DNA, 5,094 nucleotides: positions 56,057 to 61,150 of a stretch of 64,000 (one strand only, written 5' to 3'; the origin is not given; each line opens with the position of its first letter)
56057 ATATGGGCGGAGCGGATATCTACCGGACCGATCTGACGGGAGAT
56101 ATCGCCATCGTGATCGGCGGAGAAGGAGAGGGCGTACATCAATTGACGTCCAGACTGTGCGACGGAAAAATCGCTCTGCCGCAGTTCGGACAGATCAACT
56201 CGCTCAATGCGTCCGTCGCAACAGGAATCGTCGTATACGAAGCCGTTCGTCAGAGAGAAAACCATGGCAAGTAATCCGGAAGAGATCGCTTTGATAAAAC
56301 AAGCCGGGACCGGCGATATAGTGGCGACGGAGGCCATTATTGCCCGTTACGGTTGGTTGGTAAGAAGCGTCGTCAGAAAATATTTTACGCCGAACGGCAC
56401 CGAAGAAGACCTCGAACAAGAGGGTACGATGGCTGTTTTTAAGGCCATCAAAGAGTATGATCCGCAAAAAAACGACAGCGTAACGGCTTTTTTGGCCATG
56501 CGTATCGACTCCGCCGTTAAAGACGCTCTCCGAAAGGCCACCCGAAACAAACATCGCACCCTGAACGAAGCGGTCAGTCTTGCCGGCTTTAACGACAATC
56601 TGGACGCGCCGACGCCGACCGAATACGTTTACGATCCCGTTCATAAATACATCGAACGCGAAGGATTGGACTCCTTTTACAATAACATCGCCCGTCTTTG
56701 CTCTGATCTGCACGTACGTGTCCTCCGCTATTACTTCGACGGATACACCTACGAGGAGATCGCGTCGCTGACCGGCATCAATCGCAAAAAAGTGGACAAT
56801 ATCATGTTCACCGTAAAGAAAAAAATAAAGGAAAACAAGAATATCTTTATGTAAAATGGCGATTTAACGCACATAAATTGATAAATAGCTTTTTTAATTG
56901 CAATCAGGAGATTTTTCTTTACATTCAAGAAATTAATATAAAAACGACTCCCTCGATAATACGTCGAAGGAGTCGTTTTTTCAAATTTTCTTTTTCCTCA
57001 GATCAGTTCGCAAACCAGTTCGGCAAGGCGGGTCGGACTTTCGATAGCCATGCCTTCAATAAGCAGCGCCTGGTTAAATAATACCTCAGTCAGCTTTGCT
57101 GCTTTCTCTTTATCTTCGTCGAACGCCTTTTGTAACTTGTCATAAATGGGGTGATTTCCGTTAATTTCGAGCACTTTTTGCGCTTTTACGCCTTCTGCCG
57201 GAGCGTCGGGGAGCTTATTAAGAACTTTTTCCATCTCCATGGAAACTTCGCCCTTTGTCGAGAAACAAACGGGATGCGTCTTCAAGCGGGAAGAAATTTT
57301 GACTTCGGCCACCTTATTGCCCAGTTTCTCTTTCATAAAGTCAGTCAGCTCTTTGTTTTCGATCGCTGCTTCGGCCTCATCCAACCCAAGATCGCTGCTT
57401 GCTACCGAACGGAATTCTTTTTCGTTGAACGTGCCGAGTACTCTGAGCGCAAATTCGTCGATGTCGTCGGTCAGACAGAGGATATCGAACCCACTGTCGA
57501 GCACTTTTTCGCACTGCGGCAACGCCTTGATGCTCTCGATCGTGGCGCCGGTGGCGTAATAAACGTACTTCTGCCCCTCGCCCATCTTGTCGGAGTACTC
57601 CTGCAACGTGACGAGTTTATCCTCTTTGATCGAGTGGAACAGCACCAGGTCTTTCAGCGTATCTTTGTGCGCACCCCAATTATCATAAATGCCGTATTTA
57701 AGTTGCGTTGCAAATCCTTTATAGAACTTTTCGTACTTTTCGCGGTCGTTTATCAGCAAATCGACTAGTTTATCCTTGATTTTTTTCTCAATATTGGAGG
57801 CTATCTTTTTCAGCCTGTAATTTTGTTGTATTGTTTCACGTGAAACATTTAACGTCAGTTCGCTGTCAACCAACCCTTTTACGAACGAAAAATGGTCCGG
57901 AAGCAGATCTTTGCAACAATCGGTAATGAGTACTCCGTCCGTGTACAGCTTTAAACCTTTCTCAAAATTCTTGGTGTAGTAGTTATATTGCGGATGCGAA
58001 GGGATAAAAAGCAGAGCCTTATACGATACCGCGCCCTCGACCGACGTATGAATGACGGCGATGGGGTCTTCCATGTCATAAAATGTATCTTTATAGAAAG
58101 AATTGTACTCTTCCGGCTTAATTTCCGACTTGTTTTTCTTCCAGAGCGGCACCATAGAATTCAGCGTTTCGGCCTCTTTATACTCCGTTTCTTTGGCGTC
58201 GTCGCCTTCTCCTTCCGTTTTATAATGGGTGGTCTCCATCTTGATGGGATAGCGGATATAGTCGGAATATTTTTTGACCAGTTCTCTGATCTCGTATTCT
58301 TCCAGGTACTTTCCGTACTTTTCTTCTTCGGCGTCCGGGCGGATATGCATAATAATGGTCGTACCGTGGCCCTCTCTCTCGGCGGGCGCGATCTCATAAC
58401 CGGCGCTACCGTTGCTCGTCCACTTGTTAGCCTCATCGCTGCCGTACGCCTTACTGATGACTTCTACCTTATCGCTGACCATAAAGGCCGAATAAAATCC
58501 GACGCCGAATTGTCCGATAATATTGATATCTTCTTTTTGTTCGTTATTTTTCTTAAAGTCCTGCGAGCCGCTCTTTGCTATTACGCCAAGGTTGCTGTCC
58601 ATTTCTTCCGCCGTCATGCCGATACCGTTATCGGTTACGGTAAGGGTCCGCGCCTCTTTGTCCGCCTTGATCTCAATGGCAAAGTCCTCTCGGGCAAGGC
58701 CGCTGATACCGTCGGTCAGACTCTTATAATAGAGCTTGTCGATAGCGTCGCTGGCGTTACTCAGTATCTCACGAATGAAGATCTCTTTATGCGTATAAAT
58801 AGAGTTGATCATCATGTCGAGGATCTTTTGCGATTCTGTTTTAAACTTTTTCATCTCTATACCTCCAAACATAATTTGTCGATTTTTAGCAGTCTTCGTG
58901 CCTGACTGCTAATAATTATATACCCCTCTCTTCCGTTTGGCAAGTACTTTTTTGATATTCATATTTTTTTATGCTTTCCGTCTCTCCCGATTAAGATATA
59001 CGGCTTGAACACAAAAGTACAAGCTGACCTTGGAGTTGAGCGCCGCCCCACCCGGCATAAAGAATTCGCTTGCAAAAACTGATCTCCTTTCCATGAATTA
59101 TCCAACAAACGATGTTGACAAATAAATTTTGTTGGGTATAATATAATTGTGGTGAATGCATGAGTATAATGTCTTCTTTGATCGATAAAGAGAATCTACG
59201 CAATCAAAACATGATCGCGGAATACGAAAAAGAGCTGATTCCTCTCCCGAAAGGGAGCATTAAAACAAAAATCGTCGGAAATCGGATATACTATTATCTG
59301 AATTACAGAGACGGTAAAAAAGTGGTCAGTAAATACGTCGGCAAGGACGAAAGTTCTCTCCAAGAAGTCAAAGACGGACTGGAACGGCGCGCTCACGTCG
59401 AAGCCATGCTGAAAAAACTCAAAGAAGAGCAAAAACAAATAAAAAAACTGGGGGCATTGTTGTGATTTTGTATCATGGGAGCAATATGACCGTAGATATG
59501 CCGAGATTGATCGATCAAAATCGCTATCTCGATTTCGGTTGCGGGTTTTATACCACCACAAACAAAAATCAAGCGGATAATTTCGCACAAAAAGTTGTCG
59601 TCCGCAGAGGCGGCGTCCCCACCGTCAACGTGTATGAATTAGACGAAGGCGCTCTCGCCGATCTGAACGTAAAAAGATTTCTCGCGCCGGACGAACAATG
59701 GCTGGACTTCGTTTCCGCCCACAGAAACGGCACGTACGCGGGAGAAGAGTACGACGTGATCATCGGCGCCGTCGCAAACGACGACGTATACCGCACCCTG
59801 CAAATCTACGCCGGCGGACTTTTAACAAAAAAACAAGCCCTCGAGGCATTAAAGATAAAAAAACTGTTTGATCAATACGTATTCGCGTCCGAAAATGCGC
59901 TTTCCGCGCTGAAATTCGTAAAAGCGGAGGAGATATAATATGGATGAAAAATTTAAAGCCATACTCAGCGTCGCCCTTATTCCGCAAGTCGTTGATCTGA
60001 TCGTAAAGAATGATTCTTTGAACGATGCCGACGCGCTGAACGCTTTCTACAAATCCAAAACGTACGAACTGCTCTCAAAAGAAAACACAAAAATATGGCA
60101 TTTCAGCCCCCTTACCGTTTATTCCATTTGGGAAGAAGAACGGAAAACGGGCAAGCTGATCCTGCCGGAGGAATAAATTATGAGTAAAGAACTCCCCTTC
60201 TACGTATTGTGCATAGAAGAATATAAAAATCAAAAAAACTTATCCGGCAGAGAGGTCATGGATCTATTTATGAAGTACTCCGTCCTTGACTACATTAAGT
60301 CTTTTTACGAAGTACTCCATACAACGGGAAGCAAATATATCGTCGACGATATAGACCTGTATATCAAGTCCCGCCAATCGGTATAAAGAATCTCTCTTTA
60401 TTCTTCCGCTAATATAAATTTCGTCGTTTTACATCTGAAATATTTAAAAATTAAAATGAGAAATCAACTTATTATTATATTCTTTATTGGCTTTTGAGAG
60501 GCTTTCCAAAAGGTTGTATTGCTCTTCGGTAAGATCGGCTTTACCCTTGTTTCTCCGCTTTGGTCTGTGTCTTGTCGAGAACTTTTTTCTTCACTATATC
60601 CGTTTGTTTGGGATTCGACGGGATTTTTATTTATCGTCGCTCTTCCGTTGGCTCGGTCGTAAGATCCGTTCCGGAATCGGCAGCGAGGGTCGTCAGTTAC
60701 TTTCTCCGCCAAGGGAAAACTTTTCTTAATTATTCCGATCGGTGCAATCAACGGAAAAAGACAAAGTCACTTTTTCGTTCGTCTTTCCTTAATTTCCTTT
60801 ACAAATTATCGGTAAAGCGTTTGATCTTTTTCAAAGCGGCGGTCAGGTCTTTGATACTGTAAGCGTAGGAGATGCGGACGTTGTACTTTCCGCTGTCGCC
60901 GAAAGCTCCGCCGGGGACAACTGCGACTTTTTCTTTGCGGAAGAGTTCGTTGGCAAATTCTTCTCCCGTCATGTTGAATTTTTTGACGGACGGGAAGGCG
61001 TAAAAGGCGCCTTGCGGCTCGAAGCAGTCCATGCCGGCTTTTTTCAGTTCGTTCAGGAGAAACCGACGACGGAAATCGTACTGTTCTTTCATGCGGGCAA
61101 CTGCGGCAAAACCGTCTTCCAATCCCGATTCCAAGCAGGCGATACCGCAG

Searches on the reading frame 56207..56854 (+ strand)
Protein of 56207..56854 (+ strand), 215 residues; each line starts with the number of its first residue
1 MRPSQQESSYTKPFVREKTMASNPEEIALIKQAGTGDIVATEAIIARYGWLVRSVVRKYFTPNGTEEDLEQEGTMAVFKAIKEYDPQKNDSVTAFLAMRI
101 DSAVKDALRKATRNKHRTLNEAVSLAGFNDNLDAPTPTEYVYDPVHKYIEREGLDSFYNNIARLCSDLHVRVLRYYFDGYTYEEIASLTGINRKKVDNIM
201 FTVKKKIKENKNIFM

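Call 112: search_protein_families(library=pfam, proteins=[window:56207-56854:+], max_evalue=0.001)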
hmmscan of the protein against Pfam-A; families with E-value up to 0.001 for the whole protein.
window:56207-56854:+ (215 aa): 6 families
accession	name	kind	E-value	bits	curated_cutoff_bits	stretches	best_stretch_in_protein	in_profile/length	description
PF04542.20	Sigma70_r2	-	5.9e-14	52.1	24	1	45-113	2-70/71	Sigma-70 region 2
PF08281.18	Sigma70_r4_2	-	6.2e-06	26.2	25.7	1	173-206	20-53/54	Sigma-70, region 4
PF12645.13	HTH_16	-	6.3e-05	23.4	22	1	29-85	3-65/65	Helix-turn-helix domain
PF07638.17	Sigma70_ECF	-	0.00018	21.9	21.1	1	29-201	7-173/185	ECF sigma factor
PF04545.22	Sigma70_r4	-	0.00051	19.9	24.1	0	173-208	15-49/50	Sigma-70, region 4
PF13518.12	HTH_28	-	0.00053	20.5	25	0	171-198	4-31/52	Helix-turn-helix domain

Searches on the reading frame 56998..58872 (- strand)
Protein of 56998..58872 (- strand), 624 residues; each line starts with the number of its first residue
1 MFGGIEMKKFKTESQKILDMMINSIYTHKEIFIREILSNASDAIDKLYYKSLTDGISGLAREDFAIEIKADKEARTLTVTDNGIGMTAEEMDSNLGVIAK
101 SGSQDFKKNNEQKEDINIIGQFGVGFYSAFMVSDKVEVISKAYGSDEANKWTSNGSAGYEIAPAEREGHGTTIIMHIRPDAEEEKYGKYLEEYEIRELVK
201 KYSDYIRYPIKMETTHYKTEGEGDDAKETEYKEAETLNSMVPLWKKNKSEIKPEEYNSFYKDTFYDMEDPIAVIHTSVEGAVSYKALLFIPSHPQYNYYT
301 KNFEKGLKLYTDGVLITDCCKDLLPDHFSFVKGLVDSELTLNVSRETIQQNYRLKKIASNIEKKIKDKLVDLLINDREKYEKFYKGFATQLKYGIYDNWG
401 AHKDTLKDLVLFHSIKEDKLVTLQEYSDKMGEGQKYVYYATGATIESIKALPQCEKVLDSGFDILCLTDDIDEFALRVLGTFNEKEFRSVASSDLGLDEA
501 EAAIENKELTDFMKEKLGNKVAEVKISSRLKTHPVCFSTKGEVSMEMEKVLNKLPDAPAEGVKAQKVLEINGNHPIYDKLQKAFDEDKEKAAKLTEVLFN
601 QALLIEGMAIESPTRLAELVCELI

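Call 32: find_encoding_contigs(protein=window:56998-58872:-, flank=6000, max_places=10)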
Protein window:56998-58872:- (624 aa): no gene with exactly this product is on record in the collection.

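Call 33: find_related_loci(query=window:56998-58872:-, collection=genome_contigs, flank=7000)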
Query window:56998-58872:- (624 aa) in genome_contigs; peptide patterns used: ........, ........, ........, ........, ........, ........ (x = any residue, [..] = any of these).
143 stretches matched a pattern; 84 encode a relative of the query (tblastn E <= 1e-3); the best 80 are kept; 80 distinct loci.
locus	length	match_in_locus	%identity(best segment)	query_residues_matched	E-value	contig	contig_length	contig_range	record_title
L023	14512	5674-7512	91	12-624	0e+0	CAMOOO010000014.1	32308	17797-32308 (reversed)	MAG: uncultured Clostridia bacterium isolate SRR873608_bin.182_metaWRAP_v1.3_MAG genome assembly, contig: NODE_3379_leng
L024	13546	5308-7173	65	5-624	0e+0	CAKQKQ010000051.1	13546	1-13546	MAG: uncultured Clostridia bacterium isolate REFINED_METABAT215_TOP10_CONTIGS_1500_ASSEMBLY_K77_MERGED__Hadza_MoBio_hadz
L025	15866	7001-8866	64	5-624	0e+0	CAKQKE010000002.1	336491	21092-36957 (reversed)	MAG: uncultured Clostridia bacterium isolate REFINED_METABAT215_TOP10_CONTIGS_1500_ASSEMBLY_K77_MERGED__Hadza_MoBio_hadz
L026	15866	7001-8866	58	6-624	0e+0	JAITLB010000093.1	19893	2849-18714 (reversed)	MAG: Christensenellaceae bacterium isolate Pcl387_bin85 k119_2472111, whole genome shotgun sequence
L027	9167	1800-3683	57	2-624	0e+0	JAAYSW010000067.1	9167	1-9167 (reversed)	MAG: Clostridiales bacterium isolate AS23ysBPME_49 58154_AS23, whole genome shotgun sequence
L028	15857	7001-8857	58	2-624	0e+0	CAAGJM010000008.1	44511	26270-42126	MAG TPA_asm: Clostridia bacterium, isolate HGM11412, WGS project CAAGJM010000000 data, contig: SRS476291_8_k119_26285, w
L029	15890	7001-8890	57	5-624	0e+0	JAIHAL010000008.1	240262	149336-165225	MAG: Oscillospiraceae bacterium isolate K_7_5_bin.56 scaffold_104, whole genome shotgun sequence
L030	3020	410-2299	57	5-624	0e+0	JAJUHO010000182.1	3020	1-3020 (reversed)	MAG: Oscillospiraceae bacterium isolate bin66 k141_572965_length_3020_cov_295.8319, whole genome shotgun sequence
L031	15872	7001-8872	56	7-624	0e+0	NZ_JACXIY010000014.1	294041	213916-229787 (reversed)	Paenibacillus arenilitoris strain IB182493 Contig_14, whole genome shotgun sequence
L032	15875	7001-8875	56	5-624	0e+0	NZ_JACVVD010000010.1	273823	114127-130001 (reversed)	Paenibacillus sedimenti strain WST5 WST5_10, whole genome shotgun sequence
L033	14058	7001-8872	55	4-624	0e+0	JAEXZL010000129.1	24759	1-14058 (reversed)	MAG: Bacillota bacterium isolate OH_HDB_228 k127_1166959, whole genome shotgun sequence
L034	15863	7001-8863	55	8-624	0e+0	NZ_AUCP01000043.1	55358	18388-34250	Cohnella thermotolerans DSM 17683 G485DRAFT_scaffold00029.29_C, whole genome shotgun sequence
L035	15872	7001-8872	56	5-624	0e+0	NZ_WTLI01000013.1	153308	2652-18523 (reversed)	Paenibacillus turpanensis strain YIM B00363 Scaffold13, whole genome shotgun sequence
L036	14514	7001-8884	55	5-624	0e+0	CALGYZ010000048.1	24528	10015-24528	MAG TPA_asm: uncultured Bacillaceae bacterium isolate SRR6713633_bin.63_CONCOCT_v1.1_MAG genome assembly, contig: ERZ794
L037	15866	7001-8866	55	8-624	0e+0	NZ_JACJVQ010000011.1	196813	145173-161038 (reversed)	Cohnella thailandensis strain DSM 25241 contig_11, whole genome shotgun sequence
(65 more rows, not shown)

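Call 112: search_protein_families(library=pfam, proteins=[window:56998-58872:-], max_evalue=0.001)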
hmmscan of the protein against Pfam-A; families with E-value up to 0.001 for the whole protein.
window:56998-58872:- (624 aa): 3 families
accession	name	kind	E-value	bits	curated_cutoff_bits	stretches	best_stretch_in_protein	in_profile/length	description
PF00183.23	HSP90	-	5.1e-104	349.5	24.4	2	228-624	73-486/518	Hsp90 protein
PF13589.12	HATPase_c_3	-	5.2e-11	43.2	25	1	33-154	7-106/137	Histidine kinase-, DNA gyrase B-, and HSP90-like ATPase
PF02518.31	HATPase_c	-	4.3e-07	30.8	26.4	1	30-178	3-108/111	Histidine kinase-, DNA gyrase B-, and HSP90-like ATPase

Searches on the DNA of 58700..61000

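Call 38: search_rna_families(source=window, start=58700, end=61000, threshold=evalue, max_evalue=1)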
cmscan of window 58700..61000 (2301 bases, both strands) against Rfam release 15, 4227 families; matches with E-value up to 1: 0.
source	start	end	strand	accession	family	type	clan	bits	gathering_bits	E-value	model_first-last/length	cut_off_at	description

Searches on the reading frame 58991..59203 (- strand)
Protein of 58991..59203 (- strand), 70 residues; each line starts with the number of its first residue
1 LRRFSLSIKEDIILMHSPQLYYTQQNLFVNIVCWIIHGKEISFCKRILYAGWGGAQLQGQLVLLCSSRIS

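Call 83: search_protein_families(library=pfam, proteins=[window:58991-59203:-], max_evalue=1)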
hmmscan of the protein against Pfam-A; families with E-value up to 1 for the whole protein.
window:58991-59203:- (70 aa): 0 families
